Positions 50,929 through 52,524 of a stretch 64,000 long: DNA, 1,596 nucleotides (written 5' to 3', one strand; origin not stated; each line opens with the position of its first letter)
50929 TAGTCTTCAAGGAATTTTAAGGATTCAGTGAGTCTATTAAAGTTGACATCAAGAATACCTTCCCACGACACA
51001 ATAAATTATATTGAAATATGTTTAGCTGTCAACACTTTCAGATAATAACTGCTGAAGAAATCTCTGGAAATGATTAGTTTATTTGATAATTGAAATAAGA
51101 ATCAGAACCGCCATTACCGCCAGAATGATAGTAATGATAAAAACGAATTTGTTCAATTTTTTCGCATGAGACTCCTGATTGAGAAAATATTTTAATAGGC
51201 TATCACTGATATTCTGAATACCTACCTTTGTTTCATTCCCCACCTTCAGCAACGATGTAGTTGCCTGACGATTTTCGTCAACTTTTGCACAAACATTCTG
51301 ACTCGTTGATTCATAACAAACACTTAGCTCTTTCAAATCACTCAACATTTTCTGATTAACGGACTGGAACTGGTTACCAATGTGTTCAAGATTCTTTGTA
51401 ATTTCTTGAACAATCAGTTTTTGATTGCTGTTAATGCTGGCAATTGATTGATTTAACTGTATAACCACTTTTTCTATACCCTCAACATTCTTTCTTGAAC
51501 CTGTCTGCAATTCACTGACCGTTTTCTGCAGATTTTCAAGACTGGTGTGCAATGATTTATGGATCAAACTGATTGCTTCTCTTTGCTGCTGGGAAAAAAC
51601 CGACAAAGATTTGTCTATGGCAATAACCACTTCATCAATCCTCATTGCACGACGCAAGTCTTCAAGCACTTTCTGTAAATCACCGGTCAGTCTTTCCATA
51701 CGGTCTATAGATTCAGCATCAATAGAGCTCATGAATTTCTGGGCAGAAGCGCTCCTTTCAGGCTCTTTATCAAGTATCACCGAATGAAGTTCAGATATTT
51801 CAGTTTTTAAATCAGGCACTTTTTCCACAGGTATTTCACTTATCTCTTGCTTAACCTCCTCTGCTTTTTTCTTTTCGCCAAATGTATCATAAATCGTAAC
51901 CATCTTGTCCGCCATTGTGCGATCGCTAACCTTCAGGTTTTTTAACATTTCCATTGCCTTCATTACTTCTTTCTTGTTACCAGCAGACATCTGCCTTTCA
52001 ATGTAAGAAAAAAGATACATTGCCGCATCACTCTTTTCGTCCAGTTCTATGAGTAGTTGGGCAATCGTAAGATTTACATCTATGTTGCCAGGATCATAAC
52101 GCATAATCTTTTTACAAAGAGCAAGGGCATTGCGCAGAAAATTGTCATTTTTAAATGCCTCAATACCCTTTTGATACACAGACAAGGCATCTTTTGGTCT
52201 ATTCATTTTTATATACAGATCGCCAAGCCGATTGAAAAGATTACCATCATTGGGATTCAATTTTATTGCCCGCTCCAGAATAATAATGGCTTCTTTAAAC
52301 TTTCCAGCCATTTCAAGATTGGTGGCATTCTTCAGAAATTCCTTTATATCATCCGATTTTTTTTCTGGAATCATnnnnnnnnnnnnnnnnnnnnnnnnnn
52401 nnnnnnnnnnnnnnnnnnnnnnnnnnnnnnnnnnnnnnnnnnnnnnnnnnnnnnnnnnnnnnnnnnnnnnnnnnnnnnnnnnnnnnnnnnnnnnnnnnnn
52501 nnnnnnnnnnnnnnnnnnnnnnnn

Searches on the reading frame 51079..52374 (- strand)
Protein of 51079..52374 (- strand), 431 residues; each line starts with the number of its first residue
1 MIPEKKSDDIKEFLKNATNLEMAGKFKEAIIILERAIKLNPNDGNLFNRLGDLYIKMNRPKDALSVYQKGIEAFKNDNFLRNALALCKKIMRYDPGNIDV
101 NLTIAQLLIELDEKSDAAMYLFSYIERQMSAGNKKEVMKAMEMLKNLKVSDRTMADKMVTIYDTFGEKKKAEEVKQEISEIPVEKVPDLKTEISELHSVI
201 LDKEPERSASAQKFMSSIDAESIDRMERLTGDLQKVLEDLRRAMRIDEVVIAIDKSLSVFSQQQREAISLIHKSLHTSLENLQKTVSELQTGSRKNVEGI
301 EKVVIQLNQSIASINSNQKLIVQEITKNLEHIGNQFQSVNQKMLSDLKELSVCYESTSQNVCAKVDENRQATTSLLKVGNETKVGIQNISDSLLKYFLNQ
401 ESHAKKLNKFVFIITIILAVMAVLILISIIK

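Call 9: search_protein_families(library=pfam, proteins=[window:51079-52374:-])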
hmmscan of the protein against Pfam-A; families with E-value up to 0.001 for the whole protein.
window:51079-52374:- (431 aa): 16 families
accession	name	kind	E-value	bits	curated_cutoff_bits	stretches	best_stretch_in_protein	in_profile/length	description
PF14559.12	TPR_19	-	9.5e-16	58.3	25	2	22-77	3-58/68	Tetratricopeptide repeat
PF07719.23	TPR_2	-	1.7e-11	43.7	27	0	19-43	10-34/34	Tetratricopeptide repeat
PF00515.34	TPR_1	-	3.1e-10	39.9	27.8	0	47-73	4-30/34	Tetratricopeptide repeat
PF13428.12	TPR_14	-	3.4e-09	36.9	23.5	0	20-53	11-44/44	Tetratricopeptide repeat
PF13181.12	TPR_8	-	5.3e-09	36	25.7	0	47-75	4-32/34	Tetratricopeptide repeat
PF13431.12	TPR_17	-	2.4e-08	34.1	24.4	1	33-64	2-33/34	Tetratricopeptide repeat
PF13424.12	TPR_12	-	1.7e-07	31.8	30.1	1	17-75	10-76/77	Tetratricopeptide repeat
PF13371.12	TPR_9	-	1.4e-05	25.4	35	0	81-138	12-69/73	Tetratricopeptide repeat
PF13176.12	TPR_7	-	2e-05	24.7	27.9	0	48-69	3-24/36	Tetratricopeptide repeat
PF13414.12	TPR_11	-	2.9e-05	24.1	26.8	1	24-57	8-41/42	TPR repeat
PF00637.26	Clathrin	-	4.9e-05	23.5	29.6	1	19-65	16-63/143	Region in Clathrin and VPS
PF12895.13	ANAPC3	-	0.00023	21.8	27.2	0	20-69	33-81/82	Anaphase-promoting complex, cyclosome, subunit 3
PF13429.12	TPR_15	-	0.00027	20.9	26.2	0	55-143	88-171/280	Tetratricopeptide repeat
PF13174.12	TPR_6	-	0.00037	21.4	26.3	0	18-42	8-32/33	Tetratricopeptide repeat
PF01442.23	Apolipoprotein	-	0.00051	20.2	90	0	206-371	19-180/190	Apolipoprotein A1/A4/E domain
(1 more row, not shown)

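Call 16: find_homologous_proteins(query=window:51079-52374:-, max_evalue=1e-10)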
Query window:51079-52374:- (431 aa): 113 proteins with E <= 1e-10 among 7312 candidates.
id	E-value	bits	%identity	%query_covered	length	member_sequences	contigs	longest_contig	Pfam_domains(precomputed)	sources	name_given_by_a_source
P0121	1.8e-264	894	100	100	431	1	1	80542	PF14559.13,PF13431.13,PF13371.13,PF00515.35,PF13424.13,PF13176.13,PF13428.13,PF13181.13,PF07719.24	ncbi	ncbi:MAG: tetratricopeptide repeat protein [bacterium]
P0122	2.7e-203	693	76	100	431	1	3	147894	PF13431.13,PF13414.13,PF13176.13,PF13428.13,PF00637.27,PF14559.13,PF13371.13,PF00515.35,PF12895.14,PF13424.13,PF13181.13,PF07719.24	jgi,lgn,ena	-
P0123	4.3e-199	679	73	100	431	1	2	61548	PF14559.13,PF13431.13,PF00515.35,PF13424.13,PF13428.13,PF00637.27,PF13181.13,PF07719.24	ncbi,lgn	-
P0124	1.3e-192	658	72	100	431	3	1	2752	PF13431.13,PF04513.18,PF13414.13,PF13428.13,PF14559.13,PF24575.2,PF13371.13,PF00515.35,PF12895.14,PF13424.13,PF13181.13,PF07719.24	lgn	-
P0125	7.8e-189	646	71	97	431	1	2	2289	PF13431.13,PF13414.13,PF13176.13,PF13428.13,PF14559.13,PF24575.2,PF13371.13,PF00515.35,PF12895.14,PF13424.13,PF13181.13,PF07719.24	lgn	-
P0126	4.6e-181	620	69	97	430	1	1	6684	PF13431.13,PF13414.13,PF13428.13,PF00637.27,PF14559.13,PF13371.13,PF00515.35,PF12895.14,PF13424.13,PF13432.13,PF13181.13,PF07719.24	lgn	-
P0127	5.6e-180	616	69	100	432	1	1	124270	PF14559.13,PF13431.13,PF00515.35,PF13428.13,PF07719.24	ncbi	-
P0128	5.3e-166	570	61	97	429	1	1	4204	PF13431.13,PF13414.13,PF13176.13,PF13428.13,PF14559.13,PF24575.2,PF00515.35,PF12895.14,PF13424.13,PF21033.5,PF13432.13,PF13181.13,PF14561.13,PF07719.24,PF13174.13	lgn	-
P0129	5.4e-161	554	60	95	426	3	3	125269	PF13431.13,PF13414.13,PF13176.13,PF13428.13,PF14559.13,PF00515.35,PF12895.14,PF13424.13,PF21033.5,PF13432.13,PF13181.13,PF07719.24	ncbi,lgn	ncbi:MAG: tetratricopeptide repeat protein [candidate division WOR-3 bacterium]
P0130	1.8e-160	552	61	100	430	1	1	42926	PF14559.13,PF13431.13,PF13414.13,PF00515.35,PF13424.13,PF13428.13,PF13181.13,PF14561.13,PF07719.24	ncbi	-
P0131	5.3e-158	544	60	97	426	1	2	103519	PF14559.13,PF13431.13,PF13414.13,PF00515.35,PF12895.14,PF13424.13,PF13176.13,PF13432.13,PF13428.13,PF13181.13,PF07719.24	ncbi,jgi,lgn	-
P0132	1.0e-156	540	60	97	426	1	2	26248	PF14559.13,PF13431.13,PF13414.13,PF00515.35,PF12895.14,PF13424.13,PF13176.13,PF13432.13,PF13428.13,PF13181.13,PF07719.24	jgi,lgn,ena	-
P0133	2.1e-155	535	59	96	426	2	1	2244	PF14559.13,PF13431.13,PF13414.13,PF00515.35,PF12895.14,PF13424.13,PF13176.13,PF13432.13,PF13428.13,PF13181.13,PF07719.24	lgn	-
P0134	2.0e-154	532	61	94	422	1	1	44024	PF13431.13,PF28217.1,PF13414.13,PF13176.13,PF13428.13,PF14559.13,PF00515.35,PF12895.14,PF13424.13,PF13432.13,PF13181.13,PF07719.24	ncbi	-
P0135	6.0e-154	531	60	96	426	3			PF14559.13,PF13431.13,PF13414.13,PF00515.35,PF12895.14,PF13424.13,PF13176.13,PF13432.13,PF13428.13,PF13181.13,PF07719.24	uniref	uniref:Tetratricopeptide repeat protein n=1 Tax=candidate division WOR-3 bacterium TaxID=2052148 Rep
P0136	4.3e-152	525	57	99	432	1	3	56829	PF14559.13,PF13431.13,PF13414.13,PF00515.35,PF13424.13,PF13432.13,PF13428.13,PF13181.13,PF07719.24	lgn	-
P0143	2.4e-119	417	48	100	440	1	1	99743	PF14559.13,PF13431.13,PF13414.13,PF00515.35,PF13428.13,PF13181.13,PF07719.24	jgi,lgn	-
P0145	1.0e-108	382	44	100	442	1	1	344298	PF14559.13,PF13414.13,PF00515.35,PF13428.13,PF13181.13,PF07719.24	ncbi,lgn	-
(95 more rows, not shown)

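Call 17: find_encoding_contigs(protein=P0122, flank=3500, max_places=3)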
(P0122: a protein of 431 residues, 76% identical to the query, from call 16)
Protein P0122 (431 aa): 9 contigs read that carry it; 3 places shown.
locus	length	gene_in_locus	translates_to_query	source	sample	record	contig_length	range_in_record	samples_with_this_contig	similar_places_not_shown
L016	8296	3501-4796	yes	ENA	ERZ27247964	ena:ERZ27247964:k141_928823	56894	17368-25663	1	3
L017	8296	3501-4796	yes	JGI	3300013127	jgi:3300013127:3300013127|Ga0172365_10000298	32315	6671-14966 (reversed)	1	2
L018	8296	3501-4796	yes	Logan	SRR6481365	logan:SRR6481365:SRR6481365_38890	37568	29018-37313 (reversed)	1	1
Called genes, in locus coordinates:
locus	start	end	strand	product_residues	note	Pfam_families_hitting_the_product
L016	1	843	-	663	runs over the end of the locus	PF17900:Peptidase_M1_N (faint), PF01433:Peptidase_M1, PF18962:Por_Secre_tail (faint)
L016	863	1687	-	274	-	PF00491:Arginase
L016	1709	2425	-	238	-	PF13237:Fer4_10 (weak), PF14697:Fer4_21 (weak), PF12838:Fer4_7 (weak), PF13237:Fer4_10, PF14697:Fer4_21, PF12838:Fer4_7, PF13187:Fer4_9, PF00037:Fer4, +13 more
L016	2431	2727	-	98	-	PF08734:GYD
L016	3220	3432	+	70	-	PF00313:CSD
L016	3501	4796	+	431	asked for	PF00637:Clathrin (weak), PF07719:TPR_2 (faint), PF12895:ANAPC3 (faint), PF13424:TPR_12 (faint), PF13428:TPR_14 (faint), PF00515:TPR_1 (faint), PF13414:TPR_11 (weak), PF14559:TPR_19 (weak), +4 more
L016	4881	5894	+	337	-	PF17792:ThiD2, PF02581:TMP-TENI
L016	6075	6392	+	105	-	PF02482:Ribosomal_S30AE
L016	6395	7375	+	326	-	PF02603:Hpr_kinase_N, PF07475:Hpr_kinase_C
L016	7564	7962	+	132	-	PF03610:EIIA-man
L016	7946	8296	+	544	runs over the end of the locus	PF00501:AMP-binding, PF23562:AMP-binding_C_3 (weak)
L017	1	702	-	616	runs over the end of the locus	PF17900:Peptidase_M1_N (faint), PF01433:Peptidase_M1, PF18962:Por_Secre_tail (faint)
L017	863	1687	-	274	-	PF00491:Arginase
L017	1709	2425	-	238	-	PF13237:Fer4_10 (weak), PF14697:Fer4_21 (weak), PF12838:Fer4_7 (weak), PF13237:Fer4_10, PF14697:Fer4_21, PF12838:Fer4_7, PF13187:Fer4_9, PF00037:Fer4, +13 more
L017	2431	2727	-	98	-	PF08734:GYD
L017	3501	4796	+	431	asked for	PF00637:Clathrin (weak), PF07719:TPR_2 (faint), PF12895:ANAPC3 (faint), PF13424:TPR_12 (faint), PF13428:TPR_14 (faint), PF00515:TPR_1 (faint), PF13414:TPR_11 (weak), PF14559:TPR_19 (weak), +4 more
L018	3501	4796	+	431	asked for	PF00637:Clathrin (weak), PF07719:TPR_2 (faint), PF12895:ANAPC3 (faint), PF13424:TPR_12 (faint), PF13428:TPR_14 (faint), PF00515:TPR_1 (faint), PF13414:TPR_11 (weak), PF14559:TPR_19 (weak), +4 more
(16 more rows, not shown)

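Call 18: find_encoding_contigs(protein=P0123, flank=3500, max_places=3)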
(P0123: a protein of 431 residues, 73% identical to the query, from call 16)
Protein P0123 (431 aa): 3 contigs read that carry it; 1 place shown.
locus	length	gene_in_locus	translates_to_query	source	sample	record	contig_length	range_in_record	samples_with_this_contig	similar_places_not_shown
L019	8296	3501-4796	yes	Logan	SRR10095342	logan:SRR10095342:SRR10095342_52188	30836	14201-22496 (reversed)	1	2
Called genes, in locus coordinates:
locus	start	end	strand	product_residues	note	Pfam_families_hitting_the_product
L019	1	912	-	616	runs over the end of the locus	PF17900:Peptidase_M1_N (weak), PF01433:Peptidase_M1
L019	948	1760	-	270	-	PF00491:Arginase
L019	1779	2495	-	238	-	PF12838:Fer4_7 (weak), PF13187:Fer4_9 (weak), PF14697:Fer4_21 (weak), PF12797:Fer4_2 (weak), PF14697:Fer4_21, PF12838:Fer4_7, PF13187:Fer4_9, PF00037:Fer4, +18 more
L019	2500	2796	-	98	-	PF08734:GYD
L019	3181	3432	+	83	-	PF00313:CSD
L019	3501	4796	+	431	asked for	PF00637:Clathrin (faint), PF07719:TPR_2 (faint), PF13424:TPR_12 (faint), PF13428:TPR_14 (faint), PF00515:TPR_1 (faint), PF13181:TPR_8 (faint), PF14559:TPR_19 (faint), PF13431:TPR_17 (faint)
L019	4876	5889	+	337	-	PF17792:ThiD2, PF02581:TMP-TENI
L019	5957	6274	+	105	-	PF02482:Ribosomal_S30AE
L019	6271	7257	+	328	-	PF02603:Hpr_kinase_N, PF07085:DRTGG (weak), PF07475:Hpr_kinase_C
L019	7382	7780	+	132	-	PF03610:EIIA-man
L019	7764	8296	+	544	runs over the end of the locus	PF00501:AMP-binding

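Call 19: find_encoding_contigs(protein=P0127, flank=3500, max_places=3)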
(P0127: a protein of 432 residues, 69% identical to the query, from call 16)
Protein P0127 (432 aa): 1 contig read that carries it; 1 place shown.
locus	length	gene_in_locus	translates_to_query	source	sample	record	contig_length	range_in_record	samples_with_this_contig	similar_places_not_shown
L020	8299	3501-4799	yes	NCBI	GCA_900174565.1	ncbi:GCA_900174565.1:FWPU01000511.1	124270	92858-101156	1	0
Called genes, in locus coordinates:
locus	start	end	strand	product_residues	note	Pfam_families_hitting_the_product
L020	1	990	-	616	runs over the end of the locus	PF17900:Peptidase_M1_N (weak), PF01433:Peptidase_M1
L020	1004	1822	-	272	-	PF00491:Arginase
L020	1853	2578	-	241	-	PF12838:Fer4_7, PF13187:Fer4_9 (weak), PF13237:Fer4_10 (weak), PF00037:Fer4, PF12837:Fer4_6 (weak), PF12838:Fer4_7 (weak), PF14697:Fer4_21, PF13187:Fer4_9, +11 more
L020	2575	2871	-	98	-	PF08734:GYD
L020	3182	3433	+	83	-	PF00313:CSD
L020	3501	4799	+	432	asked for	PF07719:TPR_2 (faint), PF00515:TPR_1 (faint), PF13428:TPR_14 (faint), PF14559:TPR_19 (weak), PF13431:TPR_17 (faint)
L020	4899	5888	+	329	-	PF17792:ThiD2, PF02581:TMP-TENI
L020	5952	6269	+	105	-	PF02482:Ribosomal_S30AE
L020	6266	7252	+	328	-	PF02603:Hpr_kinase_N, PF07085:DRTGG (faint), PF07475:Hpr_kinase_C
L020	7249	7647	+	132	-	PF03610:EIIA-man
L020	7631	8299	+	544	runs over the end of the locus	PF00501:AMP-binding, PF23562:AMP-binding_C_3 (weak)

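Call 20: find_encoding_contigs(protein=P0129, flank=3500, max_places=3)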
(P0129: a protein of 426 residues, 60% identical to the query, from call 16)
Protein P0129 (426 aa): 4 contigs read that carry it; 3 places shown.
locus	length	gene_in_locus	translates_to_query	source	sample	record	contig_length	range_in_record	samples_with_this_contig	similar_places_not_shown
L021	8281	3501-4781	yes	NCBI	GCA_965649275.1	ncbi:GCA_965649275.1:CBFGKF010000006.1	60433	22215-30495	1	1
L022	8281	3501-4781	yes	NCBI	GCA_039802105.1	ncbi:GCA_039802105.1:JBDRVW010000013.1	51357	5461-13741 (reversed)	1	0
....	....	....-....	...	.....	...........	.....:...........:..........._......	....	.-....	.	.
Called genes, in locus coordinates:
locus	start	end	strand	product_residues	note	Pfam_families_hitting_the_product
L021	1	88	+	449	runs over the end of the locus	PF00289:Biotin_carb_N, PF02655:ATP-grasp_3 (faint), PF02786:CPSase_L_D2, PF08443:RimK (weak), PF02222:ATP-grasp, PF07478:Dala_Dala_lig_C, PF02785:Biotin_carb_C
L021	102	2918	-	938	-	PF00005:ABC_tran (faint), PF02463:SMC_N (faint), PF13191:AAA_16 (faint), PF13304:AAA_21 (faint), PF13555:AAA_29 (faint), PF20703:nSTAND1 (faint), PF17760:UvrA_inter, PF17755:UvrA_DNA-bind, +1 more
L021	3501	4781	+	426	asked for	PF07719:TPR_2 (faint), PF13424:TPR_12 (weak), PF00515:TPR_1 (faint), PF12895:ANAPC3 (faint), PF13414:TPR_11, PF13432:TPR_16 (weak), PF14559:TPR_19, PF13431:TPR_17 (weak), +4 more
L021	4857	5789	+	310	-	PF01073:3Beta_HSD, PF01370:Epimerase, PF02719:Polysacc_synt_2, PF04321:RmlD_sub_bind, PF13460:NAD_binding_10 (weak), PF16363:GDP_Man_Dehyd, PF07993:NAD_binding_4 (weak)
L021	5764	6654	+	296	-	PF01882:DUF58, PF13519:VWA_2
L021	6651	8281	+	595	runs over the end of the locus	PF07584:BatA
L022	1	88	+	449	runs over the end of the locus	PF00289:Biotin_carb_N, PF02655:ATP-grasp_3 (faint), PF02786:CPSase_L_D2, PF08443:RimK (weak), PF02222:ATP-grasp, PF07478:Dala_Dala_lig_C, PF02785:Biotin_carb_C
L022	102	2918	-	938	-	PF00005:ABC_tran (faint), PF02463:SMC_N (faint), PF13191:AAA_16 (faint), PF13304:AAA_21 (faint), PF13555:AAA_29 (faint), PF20703:nSTAND1 (faint), PF17760:UvrA_inter, PF17755:UvrA_DNA-bind, +1 more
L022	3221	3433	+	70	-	PF00313:CSD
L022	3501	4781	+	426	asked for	PF07719:TPR_2 (faint), PF13424:TPR_12 (weak), PF00515:TPR_1 (faint), PF12895:ANAPC3 (faint), PF13414:TPR_11, PF13432:TPR_16 (weak), PF14559:TPR_19, PF13431:TPR_17 (weak), +4 more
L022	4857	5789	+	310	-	PF01073:3Beta_HSD, PF01370:Epimerase, PF02719:Polysacc_synt_2, PF04321:RmlD_sub_bind, PF13460:NAD_binding_10 (weak), PF16363:GDP_Man_Dehyd, PF07993:NAD_binding_4 (weak)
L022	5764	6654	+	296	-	PF01882:DUF58, PF13519:VWA_2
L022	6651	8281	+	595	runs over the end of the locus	PF07584:BatA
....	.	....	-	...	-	?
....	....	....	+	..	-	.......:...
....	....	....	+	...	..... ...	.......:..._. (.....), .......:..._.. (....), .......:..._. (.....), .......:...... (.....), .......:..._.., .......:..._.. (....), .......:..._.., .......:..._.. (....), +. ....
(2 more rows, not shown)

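Call 52: find_encoding_contigs(protein=P0136, flank=6000, max_places=2)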
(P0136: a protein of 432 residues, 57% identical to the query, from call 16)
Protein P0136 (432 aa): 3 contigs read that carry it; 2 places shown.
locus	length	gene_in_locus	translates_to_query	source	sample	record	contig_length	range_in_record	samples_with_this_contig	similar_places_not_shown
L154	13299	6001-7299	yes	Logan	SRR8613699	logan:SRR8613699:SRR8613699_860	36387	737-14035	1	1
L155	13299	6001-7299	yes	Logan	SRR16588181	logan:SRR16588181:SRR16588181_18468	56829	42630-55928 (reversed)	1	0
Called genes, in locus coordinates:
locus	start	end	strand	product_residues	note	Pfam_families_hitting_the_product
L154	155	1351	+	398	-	PF01837:HcyBio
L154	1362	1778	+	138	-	PF09383:NIL, PF13187:Fer4_9, PF00037:Fer4 (weak), PF13237:Fer4_10, PF14697:Fer4_21, PF12838:Fer4_7, PF00037:Fer4, PF12837:Fer4_6, +6 more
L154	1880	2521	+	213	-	PF27030:AbpE_bact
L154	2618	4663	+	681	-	-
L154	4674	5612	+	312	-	-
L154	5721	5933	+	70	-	PF00313:CSD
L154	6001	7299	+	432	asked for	PF07719:TPR_2 (faint), PF13424:TPR_12 (faint), PF00515:TPR_1 (faint), PF13181:TPR_8 (faint), PF13414:TPR_11 (weak), PF13432:TPR_16 (weak), PF14559:TPR_19, PF13431:TPR_17 (weak), +1 more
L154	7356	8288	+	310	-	PF01073:3Beta_HSD, PF01370:Epimerase, PF02719:Polysacc_synt_2, PF04321:RmlD_sub_bind, PF13460:NAD_binding_10 (weak), PF16363:GDP_Man_Dehyd, PF07993:NAD_binding_4 (weak)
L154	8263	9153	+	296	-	PF01882:DUF58, PF13519:VWA_2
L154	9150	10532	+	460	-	PF07584:BatA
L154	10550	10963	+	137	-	-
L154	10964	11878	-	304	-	PF07949:YbbR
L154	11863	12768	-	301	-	PF02729:OTCace_N, PF00185:OTCace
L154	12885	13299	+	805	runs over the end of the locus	PF01343:Peptidase_S49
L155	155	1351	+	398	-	PF01837:HcyBio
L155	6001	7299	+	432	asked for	PF07719:TPR_2 (faint), PF13424:TPR_12 (faint), PF00515:TPR_1 (faint), PF13181:TPR_8 (faint), PF13414:TPR_11 (weak), PF13432:TPR_16 (weak), PF14559:TPR_19, PF13431:TPR_17 (weak), +1 more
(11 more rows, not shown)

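Call 53: find_encoding_contigs(protein=P0143, flank=6000, max_places=2)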
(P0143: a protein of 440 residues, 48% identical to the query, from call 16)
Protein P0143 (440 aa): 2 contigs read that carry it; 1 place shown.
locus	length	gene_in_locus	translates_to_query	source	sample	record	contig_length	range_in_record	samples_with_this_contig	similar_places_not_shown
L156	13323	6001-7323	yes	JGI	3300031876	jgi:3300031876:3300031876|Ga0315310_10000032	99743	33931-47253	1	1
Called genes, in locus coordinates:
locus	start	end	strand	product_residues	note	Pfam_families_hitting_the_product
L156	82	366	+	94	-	PF10543:ORF6N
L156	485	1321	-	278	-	-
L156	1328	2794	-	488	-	PF18962:Por_Secre_tail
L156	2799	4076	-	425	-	PF05977:MFS_3, PF07690:MFS_1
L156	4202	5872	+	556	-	PF13646:HEAT_2 (weak), PF03130:HEAT_PBS (faint), PF13646:HEAT_2 (weak)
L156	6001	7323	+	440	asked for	PF00515:TPR_1 (faint), PF07719:TPR_2 (faint), PF13181:TPR_8 (faint), PF13414:TPR_11 (faint), PF13428:TPR_14 (faint), PF14559:TPR_19 (weak), PF13431:TPR_17 (faint), PF14559:TPR_19 (weak)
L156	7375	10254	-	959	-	PF00082:Peptidase_S8, PF13585:CHU_C (weak), PF13860:FlgD_ig, PF18962:Por_Secre_tail (faint)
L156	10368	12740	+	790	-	PF10034:Dpy19 (weak), PF07719:TPR_2 (faint), PF14559:TPR_19 (weak)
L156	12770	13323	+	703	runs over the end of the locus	PF02897:Peptidase_S9_N, PF00326:Peptidase_S9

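Call 54: find_encoding_contigs(protein=P0145, flank=6000, max_places=2)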
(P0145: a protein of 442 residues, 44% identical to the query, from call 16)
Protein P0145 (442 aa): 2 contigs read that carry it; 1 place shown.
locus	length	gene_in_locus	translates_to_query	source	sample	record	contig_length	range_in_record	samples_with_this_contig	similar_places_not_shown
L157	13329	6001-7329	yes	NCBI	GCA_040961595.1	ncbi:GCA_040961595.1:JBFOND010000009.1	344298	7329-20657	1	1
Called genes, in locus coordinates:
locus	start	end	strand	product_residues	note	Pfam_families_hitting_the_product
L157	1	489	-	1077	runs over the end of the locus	PF13575:DUF4135, PF05147:LANC_like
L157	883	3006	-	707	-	PF03412:Peptidase_C39, PF00664:ABC_membrane, PF00005:ABC_tran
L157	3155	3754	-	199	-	-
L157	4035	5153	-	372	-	PF00158:Sigma54_activat, PF01078:Mg_chelatase (faint), PF14532:Sigma54_activ_2, PF25601:AAA_lid_14, PF02954:HTH_8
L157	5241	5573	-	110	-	-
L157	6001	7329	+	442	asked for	PF00515:TPR_1 (faint), PF07719:TPR_2 (faint), PF13181:TPR_8 (faint), PF13414:TPR_11 (weak), PF13428:TPR_14 (faint), PF14559:TPR_19 (faint)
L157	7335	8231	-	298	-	PF00892:EamA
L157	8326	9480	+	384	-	PF01969:Ni_insertion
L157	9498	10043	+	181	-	PF04542:Sigma70_r2, PF08281:Sigma70_r4_2, PF04545:Sigma70_r4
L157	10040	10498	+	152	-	PF13490:zf-HC2 (weak)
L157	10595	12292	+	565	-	PF13623:SurA_N_2, PF13624:SurA_N_3, PF13145:Rotamase_2, PF00639:Rotamase (weak)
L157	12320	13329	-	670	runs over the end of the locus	PF13100:OstA_2, PF19838:LptD_2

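Call 74: find_encoding_contigs(protein=P0121, flank=1500, max_places=3)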
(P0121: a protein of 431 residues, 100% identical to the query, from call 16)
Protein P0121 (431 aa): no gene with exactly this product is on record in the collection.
